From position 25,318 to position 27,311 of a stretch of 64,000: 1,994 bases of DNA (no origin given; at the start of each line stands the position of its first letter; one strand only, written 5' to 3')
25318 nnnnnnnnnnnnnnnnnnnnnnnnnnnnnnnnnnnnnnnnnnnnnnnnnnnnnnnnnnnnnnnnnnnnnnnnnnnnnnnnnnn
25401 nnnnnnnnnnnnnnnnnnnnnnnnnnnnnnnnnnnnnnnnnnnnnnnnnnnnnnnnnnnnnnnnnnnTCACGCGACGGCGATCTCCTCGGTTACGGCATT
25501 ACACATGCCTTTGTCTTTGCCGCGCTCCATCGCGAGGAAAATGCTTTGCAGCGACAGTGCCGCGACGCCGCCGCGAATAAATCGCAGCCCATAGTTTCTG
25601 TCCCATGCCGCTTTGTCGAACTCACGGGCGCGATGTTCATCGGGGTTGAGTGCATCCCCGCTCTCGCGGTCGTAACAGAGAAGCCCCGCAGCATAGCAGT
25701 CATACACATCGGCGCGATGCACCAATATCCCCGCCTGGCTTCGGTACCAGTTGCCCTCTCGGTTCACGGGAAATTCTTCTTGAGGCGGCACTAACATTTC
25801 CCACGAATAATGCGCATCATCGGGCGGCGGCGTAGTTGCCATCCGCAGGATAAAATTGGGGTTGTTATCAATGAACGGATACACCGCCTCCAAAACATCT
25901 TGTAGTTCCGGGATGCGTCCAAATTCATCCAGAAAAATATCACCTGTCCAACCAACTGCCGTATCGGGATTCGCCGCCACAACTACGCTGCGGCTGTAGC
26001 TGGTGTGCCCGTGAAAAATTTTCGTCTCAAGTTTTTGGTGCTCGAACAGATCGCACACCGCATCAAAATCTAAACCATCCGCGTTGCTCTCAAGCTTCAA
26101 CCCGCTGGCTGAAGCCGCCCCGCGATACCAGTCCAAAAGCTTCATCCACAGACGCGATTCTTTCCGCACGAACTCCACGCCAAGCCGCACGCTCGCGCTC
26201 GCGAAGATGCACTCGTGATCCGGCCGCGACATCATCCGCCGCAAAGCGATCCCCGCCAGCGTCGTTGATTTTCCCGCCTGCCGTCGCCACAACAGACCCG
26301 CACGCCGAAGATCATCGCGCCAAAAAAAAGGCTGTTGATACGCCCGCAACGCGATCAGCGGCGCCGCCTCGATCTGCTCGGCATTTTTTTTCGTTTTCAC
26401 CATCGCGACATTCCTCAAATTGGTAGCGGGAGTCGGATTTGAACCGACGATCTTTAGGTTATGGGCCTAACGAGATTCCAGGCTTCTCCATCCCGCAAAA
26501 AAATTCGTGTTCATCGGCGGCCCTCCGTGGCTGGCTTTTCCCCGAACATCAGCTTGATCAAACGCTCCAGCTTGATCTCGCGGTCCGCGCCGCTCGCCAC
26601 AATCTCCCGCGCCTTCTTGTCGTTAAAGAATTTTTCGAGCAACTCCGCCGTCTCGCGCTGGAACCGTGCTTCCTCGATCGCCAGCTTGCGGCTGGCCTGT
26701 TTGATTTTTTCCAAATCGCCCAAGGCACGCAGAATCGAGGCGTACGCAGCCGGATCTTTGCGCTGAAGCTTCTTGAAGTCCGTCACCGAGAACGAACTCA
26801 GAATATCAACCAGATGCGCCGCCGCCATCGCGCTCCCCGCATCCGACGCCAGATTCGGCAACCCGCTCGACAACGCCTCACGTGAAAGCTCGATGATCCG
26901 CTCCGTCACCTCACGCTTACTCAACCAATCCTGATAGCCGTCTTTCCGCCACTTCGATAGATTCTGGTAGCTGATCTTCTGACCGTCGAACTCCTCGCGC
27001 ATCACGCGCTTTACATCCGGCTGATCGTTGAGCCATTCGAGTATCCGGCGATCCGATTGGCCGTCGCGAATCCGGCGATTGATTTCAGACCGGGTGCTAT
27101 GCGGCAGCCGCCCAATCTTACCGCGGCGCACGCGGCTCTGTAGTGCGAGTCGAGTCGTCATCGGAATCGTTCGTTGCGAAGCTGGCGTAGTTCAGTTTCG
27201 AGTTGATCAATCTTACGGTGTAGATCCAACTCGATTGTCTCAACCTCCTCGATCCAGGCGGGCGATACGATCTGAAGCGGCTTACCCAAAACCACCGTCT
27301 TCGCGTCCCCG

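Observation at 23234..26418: Large terminase subunit split into separate ATPase and nuclease ORFs by a 1.5-kb cassette encoding a C5-cytosine methyltransferase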

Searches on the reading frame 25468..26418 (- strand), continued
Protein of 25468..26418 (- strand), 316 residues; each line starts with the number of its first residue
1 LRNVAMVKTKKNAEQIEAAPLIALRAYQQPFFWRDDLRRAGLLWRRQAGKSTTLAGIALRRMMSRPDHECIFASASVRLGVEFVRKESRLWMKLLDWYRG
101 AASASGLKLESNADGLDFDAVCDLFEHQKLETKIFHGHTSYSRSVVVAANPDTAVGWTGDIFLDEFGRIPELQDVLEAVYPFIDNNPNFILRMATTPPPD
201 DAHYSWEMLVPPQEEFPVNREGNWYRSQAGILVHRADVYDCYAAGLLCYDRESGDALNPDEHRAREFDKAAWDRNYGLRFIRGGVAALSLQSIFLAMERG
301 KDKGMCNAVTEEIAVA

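Call 59: fold_search(model_id=the predicted structure, library=pdb)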
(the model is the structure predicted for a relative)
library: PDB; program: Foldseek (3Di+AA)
matches with E <= 10: 1228; with E <= 0.001: 20
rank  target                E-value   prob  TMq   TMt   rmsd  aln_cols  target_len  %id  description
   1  2o0h                  9.7e-08  1.00  0.53  0.47   5.0       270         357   16  T4 gp17 ATPase domain mutant complexed with ATP (released 2007-04-03)
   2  4znj                  1.5e-07  1.00  0.52  0.63   5.9       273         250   16  Thermus Phage P74-26 Large Terminase ATPase domain mutant R139A (I 2 3 space group) (released 2015-07-08)
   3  4znk                  3.0e-07  1.00  0.53  0.62   5.7       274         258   17  Thermus Phage P74-26 Large Terminase ATPase domain from (P 32 2 1 space group) (released 2015-07-08)
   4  2o0j                  4.3e-07  1.00  0.54  0.47   4.5       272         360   16  T4 gp17 ATPase domain mutant complexed with ADP (released 2007-04-03)
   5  4zni                  5.1e-07  1.00  0.51  0.61   5.8       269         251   16  Thermus Phage P74-26 Large Terminase ATPase domain (I 2 3 space group) (released 2015-07-08)
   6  7ks4                  6.1e-07  1.00  0.52  0.63   5.9       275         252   16  Thermus Phage P74-26 Large Terminase ATPase domain with partially bound ADP (released 2021-05-05)
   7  4znl_B                2.5e-06  1.00  0.52  0.62   5.9       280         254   15  Thermus Phage P74-26 Large Terminase ATPase domain bound to ADP Beryllium Fluoride (released 2015-07-08)
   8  3cpe                  3.6e-06  1.00  0.50  0.30   6.6       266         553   16  Crystal Structure of T4 gp17 (released 2009-01-13)
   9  3ezk_A                4.8e-06  1.00  0.40  0.23   6.1       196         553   19  Bacteriophage T4 gp17 motor assembly based on crystal structures and cryo-EM reconstructions (released 2009-01-13)
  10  4znl_A                6.1e-06  1.00  0.52  0.62   5.8       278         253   15  Thermus Phage P74-26 Large Terminase ATPase domain bound to ADP Beryllium Fluoride (released 2015-07-08)
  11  5oea_A                2.0e-04  1.00  0.48  0.39   5.9       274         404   11  Structure of large terminase from the thermophilic bacteriophage D6E in complex with ATP-gamma-S (Crystal form 3) (released 2017-10-11)
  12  5oeb_C                2.7e-04  1.00  0.45  0.37   6.3       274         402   12  Structure of large terminase from the thermophilic bacteriophage D6E in complex with ADP (Crystal form 3) (released 2017-10-11)
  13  5oe9_B                3.6e-04  1.00  0.38  0.30   4.0       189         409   11  Structure of large terminase from the thermophilic bacteriophage D6E in complex with sulfate (Crystal form 2) (released 2017-10-11)
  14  9n73_LY               4.1e-04  1.00  0.33  0.14   5.2       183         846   16  SSU processome maturation and disassembly, State G (released 2025-10-29)
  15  9b0i_A                5.5e-04  1.00  0.34  0.14   4.7       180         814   14  Cryo-EM Structure of Sf9 produced recombinant N-acetyltransferase 10 (NAT10) in complex with cytidine-amide-CoA bisubs (released 2024-09-11)
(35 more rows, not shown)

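Call 64: search_dna_similar(query=window:25468-26403:-, collection=phages, mode=protein, max_rows=25, max_evalue=0.001)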
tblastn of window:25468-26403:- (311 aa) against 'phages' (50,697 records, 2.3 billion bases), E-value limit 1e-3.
Records with a match: 2; places in all: 2; records where one place covers at least 80% of the query: 2.
Best place of each record, by identity: <60% 2.
By first word of the organism name: Alteromonadaceae 1; Pasteurella 1.
By host as written in the record: Alteromonadaceae 1; Pasteurella multocida 1.
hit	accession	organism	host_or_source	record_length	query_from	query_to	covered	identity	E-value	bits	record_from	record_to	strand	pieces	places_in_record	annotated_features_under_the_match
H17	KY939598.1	Alteromonadaceae phage B23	Alteromonadaceae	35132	19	288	87%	27.4%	2e-5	52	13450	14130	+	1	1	terminase large subunit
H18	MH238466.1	Pasteurella phage AFS-2018a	Pasteurella multocida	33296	9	263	82%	26.8%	5e-5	51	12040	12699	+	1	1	terminase large subunit | terminase small subunit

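Call 78: search_protein_families(library=pfam, proteins=[L030:6147-7091:+, L040:8762-9424:+, L040:9449-9925:+, L021:8902-9750:+, L030:5287-5766:+, L030:5540-6250:+, L065:8978-9229:+, L008:8933-9157:+, L022:9124-9420:+, L102:8915-9190:+], max_evalue=0.01)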
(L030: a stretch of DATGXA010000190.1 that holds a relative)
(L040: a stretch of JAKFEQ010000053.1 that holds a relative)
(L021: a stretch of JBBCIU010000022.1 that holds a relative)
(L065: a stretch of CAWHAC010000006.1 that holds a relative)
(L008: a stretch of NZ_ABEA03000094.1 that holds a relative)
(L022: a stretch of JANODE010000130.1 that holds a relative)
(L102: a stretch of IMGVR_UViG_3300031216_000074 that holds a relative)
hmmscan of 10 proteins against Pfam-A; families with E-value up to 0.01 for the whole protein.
L030:6147-7091:+ (314 aa): 1 family
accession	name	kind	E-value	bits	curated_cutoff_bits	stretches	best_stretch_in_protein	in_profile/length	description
PF02086.21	MethyltransfD12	-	4e-23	82.9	22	1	61-238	1-197/253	D12 class N6 adenine-specific DNA methyltransferase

L040:8762-9424:+ (220 aa): 0 families

L040:9449-9925:+ (158 aa): 0 families

L021:8902-9750:+ (282 aa): 1 family
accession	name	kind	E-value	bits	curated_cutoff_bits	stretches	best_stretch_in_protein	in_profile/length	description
PF00145.23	DNA_methylase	-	1.3e-45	156.7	22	1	8-175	4-166/324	C-5 cytosine-specific DNA methylase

L030:5287-5766:+ (159 aa): 0 families

L030:5540-6250:+ (236 aa): 0 families

L065:8978-9229:+ (83 aa): 0 families

L008:8933-9157:+ (74 aa): 0 families

L022:9124-9420:+ (98 aa): 0 families

L102:8915-9190:+ (91 aa): 1 family
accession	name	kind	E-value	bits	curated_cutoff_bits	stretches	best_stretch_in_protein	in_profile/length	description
PF13876.11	Phage_gp49_66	-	7e-19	68.6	27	1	6-81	2-81/82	Phage protein (N4 Gp49/phage Sf6 gene 66) family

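Call 79: list_cluster_members(proteins=[P0001, P0121, P0166])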
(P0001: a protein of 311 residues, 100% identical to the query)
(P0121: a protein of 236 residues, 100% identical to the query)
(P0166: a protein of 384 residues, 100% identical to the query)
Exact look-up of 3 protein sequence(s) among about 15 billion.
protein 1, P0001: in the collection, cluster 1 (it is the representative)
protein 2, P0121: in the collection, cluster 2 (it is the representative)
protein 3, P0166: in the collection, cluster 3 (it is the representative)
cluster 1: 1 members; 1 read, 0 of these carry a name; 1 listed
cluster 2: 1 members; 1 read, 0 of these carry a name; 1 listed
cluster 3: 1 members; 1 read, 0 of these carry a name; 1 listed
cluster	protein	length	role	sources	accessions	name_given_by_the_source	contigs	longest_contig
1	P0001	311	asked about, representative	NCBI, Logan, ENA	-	-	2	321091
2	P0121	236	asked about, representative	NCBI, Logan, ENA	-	-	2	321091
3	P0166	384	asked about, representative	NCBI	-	-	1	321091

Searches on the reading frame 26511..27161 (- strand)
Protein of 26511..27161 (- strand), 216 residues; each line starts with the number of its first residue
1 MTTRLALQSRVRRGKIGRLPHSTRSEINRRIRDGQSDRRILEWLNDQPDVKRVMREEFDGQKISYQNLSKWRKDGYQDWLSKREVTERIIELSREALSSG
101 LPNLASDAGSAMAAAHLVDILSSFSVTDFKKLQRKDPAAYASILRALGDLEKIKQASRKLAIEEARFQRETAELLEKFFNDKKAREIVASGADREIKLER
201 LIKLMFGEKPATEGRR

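Call 3: search_protein_families(library=pfam, proteins=[window:26511-27161:-], max_evalue=0.1)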
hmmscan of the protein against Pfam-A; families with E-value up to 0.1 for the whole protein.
window:26511-27161:- (216 aa): 4 families
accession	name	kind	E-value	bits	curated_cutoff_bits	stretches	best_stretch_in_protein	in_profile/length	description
PF18854.6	baeRF_family10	-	0.013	16.2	27.1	1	155-196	63-104/143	Bacterial archaeo-eukaryotic release factor family 10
PF04286.17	DUF445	-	0.016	15.6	33.8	1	24-185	56-213/368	Protein of unknown function (DUF445)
PF05598.16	DUF772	-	0.067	13.6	23.1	1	35-74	23-63/74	Transposase domain (DUF772)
PF14818.11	SOGA1-2-like_CC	-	0.069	13.5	26.6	1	158-186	5-33/54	SOGA 1/2-like, coiled-coil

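Call 4: search_protein_families(library=phrogs, proteins=[window:26511-27161:-], max_evalue=0.01)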
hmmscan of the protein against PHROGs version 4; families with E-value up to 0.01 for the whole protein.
window:26511-27161:- (216 aa): 1 family
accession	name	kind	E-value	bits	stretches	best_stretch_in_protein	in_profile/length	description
phrog_426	-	head and packaging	1.5e-05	26.2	1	10-178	2-161/184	terminase small subunit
